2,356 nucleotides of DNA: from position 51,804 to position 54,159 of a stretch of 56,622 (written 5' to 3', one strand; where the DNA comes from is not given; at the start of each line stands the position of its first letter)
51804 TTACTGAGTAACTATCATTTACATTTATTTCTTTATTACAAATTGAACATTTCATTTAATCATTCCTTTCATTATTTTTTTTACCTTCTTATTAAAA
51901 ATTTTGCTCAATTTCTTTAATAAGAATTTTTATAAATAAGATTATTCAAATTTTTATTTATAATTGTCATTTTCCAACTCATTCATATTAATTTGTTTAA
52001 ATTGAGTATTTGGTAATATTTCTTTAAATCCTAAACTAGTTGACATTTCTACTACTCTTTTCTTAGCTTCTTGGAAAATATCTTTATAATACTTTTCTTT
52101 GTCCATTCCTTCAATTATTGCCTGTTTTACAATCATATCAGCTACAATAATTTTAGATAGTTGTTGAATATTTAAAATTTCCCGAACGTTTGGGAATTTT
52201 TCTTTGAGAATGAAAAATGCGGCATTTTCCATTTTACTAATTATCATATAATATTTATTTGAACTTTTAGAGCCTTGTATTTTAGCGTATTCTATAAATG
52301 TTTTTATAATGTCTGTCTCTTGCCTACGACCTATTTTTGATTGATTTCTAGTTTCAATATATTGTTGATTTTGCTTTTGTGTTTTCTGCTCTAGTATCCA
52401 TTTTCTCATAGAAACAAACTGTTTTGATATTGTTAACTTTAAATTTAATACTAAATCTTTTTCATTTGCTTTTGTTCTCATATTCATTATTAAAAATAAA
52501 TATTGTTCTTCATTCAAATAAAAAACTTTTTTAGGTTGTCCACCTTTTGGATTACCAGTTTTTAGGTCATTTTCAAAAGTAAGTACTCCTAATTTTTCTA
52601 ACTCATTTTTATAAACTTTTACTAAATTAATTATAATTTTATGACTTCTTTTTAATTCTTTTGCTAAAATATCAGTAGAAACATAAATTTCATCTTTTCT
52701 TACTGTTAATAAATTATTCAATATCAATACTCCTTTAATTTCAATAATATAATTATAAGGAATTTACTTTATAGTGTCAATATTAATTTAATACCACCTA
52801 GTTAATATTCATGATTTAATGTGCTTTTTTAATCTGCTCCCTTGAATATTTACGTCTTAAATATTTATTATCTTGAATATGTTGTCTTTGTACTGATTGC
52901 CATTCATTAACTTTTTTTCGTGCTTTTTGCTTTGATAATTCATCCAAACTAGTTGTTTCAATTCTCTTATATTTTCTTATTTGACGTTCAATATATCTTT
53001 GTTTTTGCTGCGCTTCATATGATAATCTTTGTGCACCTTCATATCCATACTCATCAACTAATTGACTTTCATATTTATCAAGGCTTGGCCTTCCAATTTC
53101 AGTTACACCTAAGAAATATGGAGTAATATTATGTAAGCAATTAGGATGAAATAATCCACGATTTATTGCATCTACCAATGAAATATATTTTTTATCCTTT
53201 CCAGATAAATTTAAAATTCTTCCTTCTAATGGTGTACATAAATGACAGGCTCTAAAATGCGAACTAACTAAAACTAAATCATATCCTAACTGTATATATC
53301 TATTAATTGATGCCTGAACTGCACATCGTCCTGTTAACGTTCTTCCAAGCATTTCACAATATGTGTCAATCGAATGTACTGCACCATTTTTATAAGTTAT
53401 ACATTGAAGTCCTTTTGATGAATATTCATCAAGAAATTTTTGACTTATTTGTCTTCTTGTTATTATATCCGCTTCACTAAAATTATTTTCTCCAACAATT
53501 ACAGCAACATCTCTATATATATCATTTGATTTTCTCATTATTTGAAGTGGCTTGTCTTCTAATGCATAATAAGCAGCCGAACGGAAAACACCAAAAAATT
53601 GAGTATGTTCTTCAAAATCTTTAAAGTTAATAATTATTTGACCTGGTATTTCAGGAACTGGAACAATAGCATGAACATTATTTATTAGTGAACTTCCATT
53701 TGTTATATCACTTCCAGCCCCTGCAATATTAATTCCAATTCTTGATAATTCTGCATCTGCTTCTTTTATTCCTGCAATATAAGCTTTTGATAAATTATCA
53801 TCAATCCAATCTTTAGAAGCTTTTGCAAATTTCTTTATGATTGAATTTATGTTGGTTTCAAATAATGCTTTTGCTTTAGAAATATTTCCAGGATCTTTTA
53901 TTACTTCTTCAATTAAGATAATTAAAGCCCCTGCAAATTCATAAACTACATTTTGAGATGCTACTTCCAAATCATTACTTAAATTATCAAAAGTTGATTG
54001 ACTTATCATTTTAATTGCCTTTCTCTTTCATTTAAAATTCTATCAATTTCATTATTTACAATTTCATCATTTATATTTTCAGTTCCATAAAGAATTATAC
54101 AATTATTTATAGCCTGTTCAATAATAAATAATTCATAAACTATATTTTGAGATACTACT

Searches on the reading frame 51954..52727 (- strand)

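Call 12: search_protein_families(library=phrogs, proteins=[window:51954-52727:-], max_evalue=0.001)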
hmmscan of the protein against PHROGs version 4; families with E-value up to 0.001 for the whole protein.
window:51954-52727:- (257 aa): 2 families
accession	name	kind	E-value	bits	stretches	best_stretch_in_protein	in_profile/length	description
phrog_2657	-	transcription regulation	5.7e-26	92.3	1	4-230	12-232/243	transcriptional regulator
phrog_518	-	transcription regulation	1e-07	32.7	1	3-122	11-122/268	Rha-like transcriptional regulator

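Call 13: search_protein_families(library=pfam, proteins=[window:51954-52727:-], max_evalue=0.01)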
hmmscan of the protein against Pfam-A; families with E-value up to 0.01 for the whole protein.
window:51954-52727:- (257 aa): 1 family
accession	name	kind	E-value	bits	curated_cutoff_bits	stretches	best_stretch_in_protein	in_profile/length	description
PF09669.15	Phage_pRha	-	4.2e-07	30.9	29.9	1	17-88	2-75/91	Phage regulatory protein Rha (Phage_pRha)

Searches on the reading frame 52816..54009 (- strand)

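Call 7: search_protein_families(library=phrogs, proteins=[window:52816-54009:-], max_evalue=0.001)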
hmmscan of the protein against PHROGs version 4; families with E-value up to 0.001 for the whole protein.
window:52816-54009:- (397 aa): 3 families
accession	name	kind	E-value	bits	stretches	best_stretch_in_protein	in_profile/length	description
phrog_581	-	head and packaging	6.4e-62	211.3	1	51-396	74-384/564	minor head protein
phrog_12049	-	head and packaging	2.3e-38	133.4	2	277-393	268-368/745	head morphogenesis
phrog_4611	-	head and packaging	2e-29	103.4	1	40-352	38-318/710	minor head protein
